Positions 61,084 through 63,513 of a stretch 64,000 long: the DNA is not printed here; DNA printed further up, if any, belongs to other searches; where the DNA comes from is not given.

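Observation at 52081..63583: Predicted phosphorelay -> cyclic nucleotide -> gated intramembrane proteolysis pathway encoded by one translationally coupled gene chain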

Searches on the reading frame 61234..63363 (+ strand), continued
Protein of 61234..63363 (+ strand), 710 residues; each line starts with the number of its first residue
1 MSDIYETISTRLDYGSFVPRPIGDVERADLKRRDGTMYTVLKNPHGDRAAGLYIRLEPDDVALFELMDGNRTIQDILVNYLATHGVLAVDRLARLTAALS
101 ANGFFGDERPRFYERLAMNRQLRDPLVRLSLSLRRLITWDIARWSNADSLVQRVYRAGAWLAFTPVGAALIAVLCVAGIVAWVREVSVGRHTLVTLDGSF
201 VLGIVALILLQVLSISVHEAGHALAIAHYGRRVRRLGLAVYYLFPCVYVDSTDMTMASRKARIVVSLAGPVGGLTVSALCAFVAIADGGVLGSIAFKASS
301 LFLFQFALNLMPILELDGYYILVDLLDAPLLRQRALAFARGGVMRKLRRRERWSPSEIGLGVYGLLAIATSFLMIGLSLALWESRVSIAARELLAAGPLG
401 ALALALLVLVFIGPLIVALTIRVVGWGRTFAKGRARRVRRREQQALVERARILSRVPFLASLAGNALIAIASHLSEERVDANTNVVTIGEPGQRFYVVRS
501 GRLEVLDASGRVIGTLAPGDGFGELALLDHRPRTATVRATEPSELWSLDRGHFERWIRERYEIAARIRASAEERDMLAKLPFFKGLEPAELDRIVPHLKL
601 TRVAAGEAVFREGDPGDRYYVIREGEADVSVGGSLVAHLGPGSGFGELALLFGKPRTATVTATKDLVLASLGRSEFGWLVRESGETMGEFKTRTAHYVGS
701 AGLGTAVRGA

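Call 62: predict_structure(alignment_id=A1)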
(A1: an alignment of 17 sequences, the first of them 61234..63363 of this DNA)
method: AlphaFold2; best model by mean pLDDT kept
length: 710 residues; sequences in the alignment: 17
mean_pLDDT: 69.2   pTM: 0.33
mean pLDDT of the five models: 69.2, 68.6, 65.9, 64.7, 63.3
residues with pLDDT >= 90: 28; 70-90: 353; 50-70: 220; < 50: 109
segments of 3 or more residues with pLDDT < 50: 47-51, 107-114, 133-148, 231-257, 315-331, 559-570, 697-710
pLDDT, mean of each block of 10 residues (from residue 1): 61 63 80 77 60 78 86 84 82 79 58 50 54 42 43 59 72 86 82 72 73 67 59 39 35 44 63 83 85 85 74 44 36 61 76 74 70 59 59 72 70 62 65 69 81 79 75 87 86 85 89 88 73 85 88 60 41 61 62 72 89 82 86 82 73 78 88 74 66 53 32
secondary structure, 60 per line:
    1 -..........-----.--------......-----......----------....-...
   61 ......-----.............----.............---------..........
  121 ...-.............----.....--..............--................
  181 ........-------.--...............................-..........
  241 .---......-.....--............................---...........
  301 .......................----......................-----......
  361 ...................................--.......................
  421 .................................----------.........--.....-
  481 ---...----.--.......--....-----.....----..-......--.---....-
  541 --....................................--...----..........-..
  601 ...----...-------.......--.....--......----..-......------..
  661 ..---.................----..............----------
elements in order (helices of 4 or more, strands of 3 or more residues): H2-11 E26-31 E37-42 E53-56 H58-66 H73-84 H89-101 H111-123 H125-137 H142-146 H149-162 H165-188 H200-229 H231-241 H245-250 H252-256 H259-286 H290-323 H328-349 H355-395 H398-453 H464-472 E475-479 E484-486 E494-500 E503-506 E512-516 H524-529 E536-539 E543-549 H550-578 H588-597 E599-603 E608-610 E618-624 E627-631 E634-639 H647-652 E659-662 E666-672 H673-682 H687-700

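Call 68: fold_search(model_id=the predicted structure, library=pdb)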
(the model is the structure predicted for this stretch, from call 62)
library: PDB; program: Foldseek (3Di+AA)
matches with E <= 10: 1287; with E <= 0.001: 623
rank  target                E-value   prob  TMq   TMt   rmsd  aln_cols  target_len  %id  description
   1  3of1                  7.9e-20  1.00  0.18  0.45  14.8       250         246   30  Crystal Structure of Bcy1, the Yeast Regulatory Subunit of PKA (released 2010-12-01)
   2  5j3u                  1.8e-19  1.00  0.17  0.43  19.4       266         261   28  Co-crystal structure of the regulatory domain of Toxoplasma gondii PKA with cAMP (released 2016-04-20)
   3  2qcs_B                2.6e-19  1.00  0.19  0.43  15.5       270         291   26  A complex structure between the Catalytic and Regulatory subunit of Protein Kinase A that represents the inhibited sta (released 2007-11-06)
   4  4z07_C                2.8e-19  1.00  0.17  0.42  12.4       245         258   27  Co-crystal structure of the tandem CNB (CNB-A/B) domains of human PKG I beta with cGMP (released 2016-04-13)
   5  3shr_A                2.9e-19  1.00  0.17  0.39  15.4       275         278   25  Crystal Structure of cGMP-dependent Protein Kinase Reveals Novel Site of Interchain Communication (released 2011-09-21)
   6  6byr_B                4.6e-19  1.00  0.18  0.42  15.4       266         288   27  Structures of the PKA RI alpha holoenzyme with the FLHCC driver J-PKAc alpha or native PKAc alpha (released 2019-04-03)
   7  4z07_A                7.5e-19  1.00  0.17  0.41  13.1       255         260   27  Co-crystal structure of the tandem CNB (CNB-A/B) domains of human PKG I beta with cGMP (released 2016-04-13)
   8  4x6r_B                9.2e-19  1.00  0.18  0.42  15.2       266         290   27  An Isoform-specific Myristylation Switch Targets RIIb PKA Holoenzymes to Membranes (released 2015-07-22)
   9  3tnp_B                9.6e-19  1.00  0.17  0.42  15.3       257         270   26  Structure and Allostery of the PKA RIIb Tetrameric Holoenzyme (released 2012-02-01)
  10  5kbf_A                1.0e-18  1.00  0.17  0.40  15.9       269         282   26  cAMP bound PfPKA-R (141-441) (released 2016-10-12)
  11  6no7_D                2.0e-18  1.00  0.19  0.43  15.3       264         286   27  Crystal Structure of the full-length wild-type PKA RIa Holoenzyme (released 2019-07-24)
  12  1ne4                  2.0e-18  1.00  0.17  0.41  18.6       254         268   28  Crystal Structure of Rp-cAMP Binding R1a Subunit of cAMP-dependent Protein Kinase (released 2004-01-13)
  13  6h4g_A                2.0e-18  1.00  0.16  0.40  16.6       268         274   24  Regulatory subunit of a cAMP-independent protein kinase A from Trypanosoma brucei: E311A, T318R, V319A mutant bound to (released 2019-08-14)
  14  7lv3_B                2.1e-18  1.00  0.17  0.20  15.4       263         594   25  Crystal structure of human protein kinase G (PKG) R-C complex in inhibited state (released 2022-08-24)
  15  6no7_B                2.6e-18  1.00  0.18  0.43  15.2       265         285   27  Crystal Structure of the full-length wild-type PKA RIa Holoenzyme (released 2019-07-24)
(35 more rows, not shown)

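Call 72: search_protein_families(library=ncbifam, proteins=[P0134, P0140, P0129, P0127, P0217, P0213, P0130], max_evalue=0.001)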
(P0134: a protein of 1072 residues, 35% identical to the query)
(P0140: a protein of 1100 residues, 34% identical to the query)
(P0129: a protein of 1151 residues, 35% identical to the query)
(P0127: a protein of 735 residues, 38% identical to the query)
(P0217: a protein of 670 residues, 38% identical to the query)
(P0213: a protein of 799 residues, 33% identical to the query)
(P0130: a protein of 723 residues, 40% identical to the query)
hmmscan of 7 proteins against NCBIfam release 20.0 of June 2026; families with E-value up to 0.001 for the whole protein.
P0134 (1072 aa): 12 families
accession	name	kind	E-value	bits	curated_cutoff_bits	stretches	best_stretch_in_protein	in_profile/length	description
NF041824.1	daptide_HExxH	equivalog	1.1e-44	153.2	300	1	43-419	16-369/379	daptide biosynthesis intramembrane metalloprotease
NF058543.1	ActPatMycb56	equivalog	3.6e-33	114.7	460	2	813-917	3-106/317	acetyltransferase Pat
NF041163.2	encap_f2b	equivalog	5.5e-28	98.3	400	2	807-931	72-198/450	family 2B encapsulin nanocompartment shell protein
NF008732.0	PRK11753.1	equivalog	5.5e-21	75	266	2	953-1069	19-136/214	cAMP-activated global transcriptional regulator CRP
TIGR03896.1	cyc_nuc_ocin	subfamily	2.9e-15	56.5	161.05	2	941-1054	145-258/317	bacteriocin-type transport-associated protein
NF058609.1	RiPP_HExxH_LiaK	equivalog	1.2e-10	41.5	225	1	206-331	92-215/246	YydH/LiaK family epipeptide maturation metalloprotease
NF010499.0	PRK13918.1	equivalog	3.8e-10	39.6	274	1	831-887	14-69/205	CRP/FNR family transcriptional regulator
NF006901.0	PRK09392.1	equivalog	2.1e-09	37.1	211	1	934-1042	7-114/236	transcriptional activator FtrB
NF052518.1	TransRegLdrP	equivalog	3.3e-09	37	300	1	835-892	5-62/195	transcriptional regulator LdrP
NF050806.1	TransRegFixKCaul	equivalog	4.7e-07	29.3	300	1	830-914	24-105/215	transcriptional regulator FixK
NF007707.0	PRK10402.1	subfamily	2e-06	27.6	180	0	827-908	28-110/226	transcriptional regulator YeiL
NF050815.1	TransActFtrBCaul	equivalog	0.00035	19.9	300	0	935-1027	10-101/251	transcriptional activator FtrB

P0140 (1100 aa): 11 families
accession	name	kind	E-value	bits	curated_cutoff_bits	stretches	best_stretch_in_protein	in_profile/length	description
NF041824.1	daptide_HExxH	equivalog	5.2e-42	144.3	300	1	42-400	18-362/379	daptide biosynthesis intramembrane metalloprotease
NF058543.1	ActPatMycb56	equivalog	4.3e-31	108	460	2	837-942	2-106/317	acetyltransferase Pat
NF041163.2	encap_f2b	equivalog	2e-28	99.7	400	2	961-1092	73-206/450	family 2B encapsulin nanocompartment shell protein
NF008732.0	PRK11753.1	equivalog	4.4e-24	85.1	266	2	978-1094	19-136/214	cAMP-activated global transcriptional regulator CRP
TIGR03896.1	cyc_nuc_ocin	subfamily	2.7e-20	73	161.05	2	966-1078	145-257/317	bacteriocin-type transport-associated protein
NF010499.0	PRK13918.1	equivalog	2.6e-08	33.6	274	0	858-913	16-70/205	CRP/FNR family transcriptional regulator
NF007707.0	PRK10402.1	subfamily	1.9e-07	30.9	180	0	985-1094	34-144/226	transcriptional regulator YeiL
NF006901.0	PRK09392.1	equivalog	2.1e-07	30.5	211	1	960-1078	8-125/236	transcriptional activator FtrB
NF050806.1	TransRegFixKCaul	equivalog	2.6e-05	23.6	300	0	971-1079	12-117/215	transcriptional regulator FixK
TIGR03697.1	NtcA_cyano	equivalog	0.00018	21.4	244.95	0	992-1091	3-104/193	global nitrogen regulator NtcA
NF052518.1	TransRegLdrP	equivalog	0.00088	19.3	300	0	858-920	3-65/195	transcriptional regulator LdrP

P0129 (1151 aa): 10 families
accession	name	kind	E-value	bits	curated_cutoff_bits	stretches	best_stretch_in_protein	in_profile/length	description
NF041824.1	daptide_HExxH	equivalog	5e-38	131.2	300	1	127-448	63-364/379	daptide biosynthesis intramembrane metalloprotease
NF058543.1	ActPatMycb56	equivalog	1.8e-26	92.7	460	2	889-990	3-104/317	acetyltransferase Pat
NF008732.0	PRK11753.1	equivalog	3.9e-21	75.5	266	2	1025-1143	16-136/214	cAMP-activated global transcriptional regulator CRP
NF041163.2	encap_f2b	equivalog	2.5e-20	73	400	2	883-1006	72-198/450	family 2B encapsulin nanocompartment shell protein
TIGR03896.1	cyc_nuc_ocin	subfamily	4.8e-15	55.7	161.05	2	888-1005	144-262/317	bacteriocin-type transport-associated protein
NF006901.0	PRK09392.1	equivalog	1.6e-13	50.6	211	2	1009-1122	7-120/236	transcriptional activator FtrB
NF058609.1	RiPP_HExxH_LiaK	equivalog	2e-10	40.7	225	1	206-364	59-214/246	YydH/LiaK family epipeptide maturation metalloprotease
NF050815.1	TransActFtrBCaul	equivalog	1e-09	38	300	1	1011-1115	11-115/251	transcriptional activator FtrB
TIGR04248.1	SCM_PqqD_rel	equivalog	0.00049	20.2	100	0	77-118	14-55/84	SynChlorMet cassette protein ScmD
NF052518.1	TransRegLdrP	equivalog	0.00089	19.3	300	0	1038-1090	5-58/195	transcriptional regulator LdrP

P0127 (735 aa): 9 families
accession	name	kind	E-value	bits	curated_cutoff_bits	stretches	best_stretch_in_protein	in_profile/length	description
NF041824.1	daptide_HExxH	equivalog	1.7e-40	139.3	300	1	156-390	107-340/379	daptide biosynthesis intramembrane metalloprotease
NF058543.1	ActPatMycb56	equivalog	1e-25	90.3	460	2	594-708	2-111/317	acetyltransferase Pat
NF041163.2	encap_f2b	equivalog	3.3e-20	72.6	400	2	588-719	71-200/450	family 2B encapsulin nanocompartment shell protein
NF008732.0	PRK11753.1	equivalog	4.3e-20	72.1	266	2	607-711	19-120/214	cAMP-activated global transcriptional regulator CRP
TIGR03896.1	cyc_nuc_ocin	subfamily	1.6e-14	54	161.05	2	482-575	160-253/317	bacteriocin-type transport-associated protein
NF058609.1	RiPP_HExxH_LiaK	equivalog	7e-13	48.8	225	1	212-338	94-214/246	YydH/LiaK family epipeptide maturation metalloprotease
NF052518.1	TransRegLdrP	equivalog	8e-09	35.8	300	0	492-547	8-63/195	transcriptional regulator LdrP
NF006901.0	PRK09392.1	equivalog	1.5e-07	30.9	211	0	585-652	4-71/236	transcriptional activator FtrB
NF050815.1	TransActFtrBCaul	equivalog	3.4e-06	26.5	300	0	583-660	4-79/251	transcriptional activator FtrB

P0217 (670 aa): 10 families
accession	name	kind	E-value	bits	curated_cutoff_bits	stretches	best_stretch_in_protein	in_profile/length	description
NF041824.1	daptide_HExxH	equivalog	2.3e-46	158.6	300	1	282-655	11-366/379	daptide biosynthesis intramembrane metalloprotease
NF041163.2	encap_f2b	equivalog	2.6e-23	82.9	400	2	10-136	71-199/450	family 2B encapsulin nanocompartment shell protein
TIGR03896.1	cyc_nuc_ocin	subfamily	2.1e-22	79.9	161.05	2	21-120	149-248/317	bacteriocin-type transport-associated protein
NF058543.1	ActPatMycb56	equivalog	2.8e-22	79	460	2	18-125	4-109/317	acetyltransferase Pat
NF008732.0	PRK11753.1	equivalog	3.4e-19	69.2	266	2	27-136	17-127/214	cAMP-activated global transcriptional regulator CRP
NF058609.1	RiPP_HExxH_LiaK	equivalog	2.9e-13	50.1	225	1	449-568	92-209/246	YydH/LiaK family epipeptide maturation metalloprotease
NF006901.0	PRK09392.1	equivalog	2.2e-07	30.5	211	0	12-129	9-125/236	transcriptional activator FtrB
NF050815.1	TransActFtrBCaul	equivalog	4.6e-05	22.8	300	0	12-127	11-125/251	transcriptional activator FtrB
NF007707.0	PRK10402.1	subfamily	4.9e-05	23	180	0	32-114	30-112/226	transcriptional regulator YeiL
TIGR03697.1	NtcA_cyano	equivalog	0.00024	20.9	244.95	0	44-126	4-88/193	global nitrogen regulator NtcA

P0213 (799 aa): 13 families
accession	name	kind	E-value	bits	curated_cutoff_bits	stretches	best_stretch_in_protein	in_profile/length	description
TIGR03896.1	cyc_nuc_ocin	subfamily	6.6e-44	150.5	161.05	3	147-267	153-273/317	bacteriocin-type transport-associated protein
NF041824.1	daptide_HExxH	equivalog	1.5e-40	139.5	300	1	419-772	25-369/379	daptide biosynthesis intramembrane metalloprotease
NF041163.2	encap_f2b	equivalog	1.5e-36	126.5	400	3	136-255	75-196/450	family 2B encapsulin nanocompartment shell protein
NF058543.1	ActPatMycb56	equivalog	1.4e-35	122.7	460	3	271-392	4-124/317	acetyltransferase Pat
NF008732.0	PRK11753.1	equivalog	1.8e-32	112.6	266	3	282-388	19-127/214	cAMP-activated global transcriptional regulator CRP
NF006901.0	PRK09392.1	equivalog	2e-21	76.4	211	3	12-87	7-81/236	transcriptional activator FtrB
NF058609.1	RiPP_HExxH_LiaK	equivalog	5e-14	52.6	225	1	537-693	60-213/246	YydH/LiaK family epipeptide maturation metalloprotease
NF050815.1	TransActFtrBCaul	equivalog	7e-10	38.6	300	0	14-112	11-108/251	transcriptional activator FtrB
TIGR03697.1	NtcA_cyano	equivalog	1.8e-07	31.1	244.95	0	165-253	3-93/193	global nitrogen regulator NtcA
NF010499.0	PRK13918.1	equivalog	3.4e-06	26.7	274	0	35-116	12-91/205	CRP/FNR family transcriptional regulator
NF052518.1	TransRegLdrP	equivalog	7.5e-06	26.1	300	0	45-100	9-64/195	transcriptional regulator LdrP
NF008365.0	PRK11161.1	subfamily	1.7e-05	24.3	228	1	286-408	46-168/250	fumarate/nitrate reduction transcriptional regulator Fnr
NF007707.0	PRK10402.1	subfamily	1.8e-05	24.5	180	0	38-119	34-115/226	transcriptional regulator YeiL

P0130 (723 aa): 7 families
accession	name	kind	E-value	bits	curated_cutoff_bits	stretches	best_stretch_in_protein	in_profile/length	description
NF041824.1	daptide_HExxH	equivalog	6.6e-38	130.8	300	1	44-402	6-347/379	daptide biosynthesis intramembrane metalloprotease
NF058543.1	ActPatMycb56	equivalog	2.7e-24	85.6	460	2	597-715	3-124/317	acetyltransferase Pat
NF041163.2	encap_f2b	equivalog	1.8e-18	66.9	400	2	461-585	65-196/450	family 2B encapsulin nanocompartment shell protein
NF008732.0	PRK11753.1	equivalog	1.9e-10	40.6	266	1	605-697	15-113/214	cAMP-activated global transcriptional regulator CRP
TIGR03896.1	cyc_nuc_ocin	subfamily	2.9e-10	40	161.05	1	459-587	129-263/317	bacteriocin-type transport-associated protein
NF006901.0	PRK09392.1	equivalog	1e-07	31.5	211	0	590-697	7-118/236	transcriptional activator FtrB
NF058609.1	RiPP_HExxH_LiaK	equivalog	2.3e-07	30.8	225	1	220-342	93-213/246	YydH/LiaK family epipeptide maturation metalloprotease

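Call 77: list_cluster_members(proteins=[P0127, P0130, P0131, P0134, P0140, P0129, P0213, P0217, P0139, P0133])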
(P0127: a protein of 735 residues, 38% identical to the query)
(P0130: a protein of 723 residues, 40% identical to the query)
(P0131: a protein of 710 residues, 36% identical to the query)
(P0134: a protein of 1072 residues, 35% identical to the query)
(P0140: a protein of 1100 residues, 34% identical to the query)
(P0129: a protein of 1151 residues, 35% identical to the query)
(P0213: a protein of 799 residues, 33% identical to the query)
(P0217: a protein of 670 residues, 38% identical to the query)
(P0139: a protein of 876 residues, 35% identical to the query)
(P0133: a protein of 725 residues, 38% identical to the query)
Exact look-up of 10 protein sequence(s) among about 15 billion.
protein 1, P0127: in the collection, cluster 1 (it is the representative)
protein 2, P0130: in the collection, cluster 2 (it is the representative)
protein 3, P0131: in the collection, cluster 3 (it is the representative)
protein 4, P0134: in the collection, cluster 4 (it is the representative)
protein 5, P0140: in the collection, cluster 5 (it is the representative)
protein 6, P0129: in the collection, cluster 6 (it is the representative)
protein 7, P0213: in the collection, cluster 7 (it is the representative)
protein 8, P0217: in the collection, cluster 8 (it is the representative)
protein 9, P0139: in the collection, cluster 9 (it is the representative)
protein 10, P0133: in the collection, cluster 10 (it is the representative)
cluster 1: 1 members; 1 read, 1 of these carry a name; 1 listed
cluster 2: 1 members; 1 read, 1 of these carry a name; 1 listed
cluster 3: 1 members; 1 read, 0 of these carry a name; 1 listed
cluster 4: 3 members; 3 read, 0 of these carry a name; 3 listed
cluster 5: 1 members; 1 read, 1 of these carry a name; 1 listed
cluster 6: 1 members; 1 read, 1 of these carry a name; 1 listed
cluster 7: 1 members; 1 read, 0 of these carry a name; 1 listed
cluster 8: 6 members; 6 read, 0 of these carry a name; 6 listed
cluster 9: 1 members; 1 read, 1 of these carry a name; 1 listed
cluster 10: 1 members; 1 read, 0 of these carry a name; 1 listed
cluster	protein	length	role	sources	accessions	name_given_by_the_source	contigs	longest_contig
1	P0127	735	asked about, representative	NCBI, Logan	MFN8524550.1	MAG: cyclic nucleotide-binding domain-containing protein [Chloroflexota bacterium]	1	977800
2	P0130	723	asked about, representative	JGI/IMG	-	CRP-like cAMP-binding protein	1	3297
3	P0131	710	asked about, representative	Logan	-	-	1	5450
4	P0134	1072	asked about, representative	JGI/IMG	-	-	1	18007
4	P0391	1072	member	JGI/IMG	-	-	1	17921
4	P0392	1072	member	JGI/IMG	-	-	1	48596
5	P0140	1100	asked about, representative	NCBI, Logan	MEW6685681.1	MAG: cyclic nucleotide-binding domain-containing protein [Candidatus Edwardsbacteria ...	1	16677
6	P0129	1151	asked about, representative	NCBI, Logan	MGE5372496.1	MAG: cyclic nucleotide-binding domain-containing protein [Solirubrobacterales bacterium]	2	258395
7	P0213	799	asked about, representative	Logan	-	-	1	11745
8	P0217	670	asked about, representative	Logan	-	-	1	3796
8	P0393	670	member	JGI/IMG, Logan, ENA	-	-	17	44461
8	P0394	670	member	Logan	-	-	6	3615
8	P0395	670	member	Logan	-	-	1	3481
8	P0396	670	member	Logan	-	-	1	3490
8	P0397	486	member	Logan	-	-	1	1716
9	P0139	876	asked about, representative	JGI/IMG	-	CRP-like cAMP-binding protein/Zn-dependent protease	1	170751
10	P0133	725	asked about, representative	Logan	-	-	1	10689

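Call 78: find_encoding_contigs(protein=P0129, flank=6000, max_places=1)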
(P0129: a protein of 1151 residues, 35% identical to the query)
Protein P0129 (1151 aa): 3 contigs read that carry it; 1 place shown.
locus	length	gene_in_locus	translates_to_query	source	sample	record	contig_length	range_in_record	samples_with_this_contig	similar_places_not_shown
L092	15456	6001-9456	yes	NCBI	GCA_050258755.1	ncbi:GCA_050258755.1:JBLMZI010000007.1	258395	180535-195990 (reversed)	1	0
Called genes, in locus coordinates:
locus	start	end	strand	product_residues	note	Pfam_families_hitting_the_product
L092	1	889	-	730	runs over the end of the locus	PF09826:Beta_propel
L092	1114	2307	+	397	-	PF15902:Sortilin-Vps10 (faint), PF02012:BNR (faint)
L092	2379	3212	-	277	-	PF00950:ABC-3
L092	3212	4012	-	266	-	PF09818:ABC_ATPase (faint), PF00005:ABC_tran, PF13304:AAA_21 (weak)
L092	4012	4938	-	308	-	PF01297:ZnuA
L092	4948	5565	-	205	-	PF00293:NUDIX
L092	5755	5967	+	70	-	-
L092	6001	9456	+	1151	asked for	PF00027:cNMP_binding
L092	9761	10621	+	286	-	PF14407:Frankia_peptide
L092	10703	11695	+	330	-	-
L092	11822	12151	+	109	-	PF16760:CBM53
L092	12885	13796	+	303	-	PF01112:Asparaginase_2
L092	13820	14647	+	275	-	PF02633:Creatininase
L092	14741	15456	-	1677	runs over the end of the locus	PF00028:Cadherin, PF17803:Cadherin_4 (weak), PF17963:Big_9 (weak), PF17892:Cadherin_5 (weak), PF17963:Big_9 (weak), PF16184:Cadherin_3, PF00395:SLH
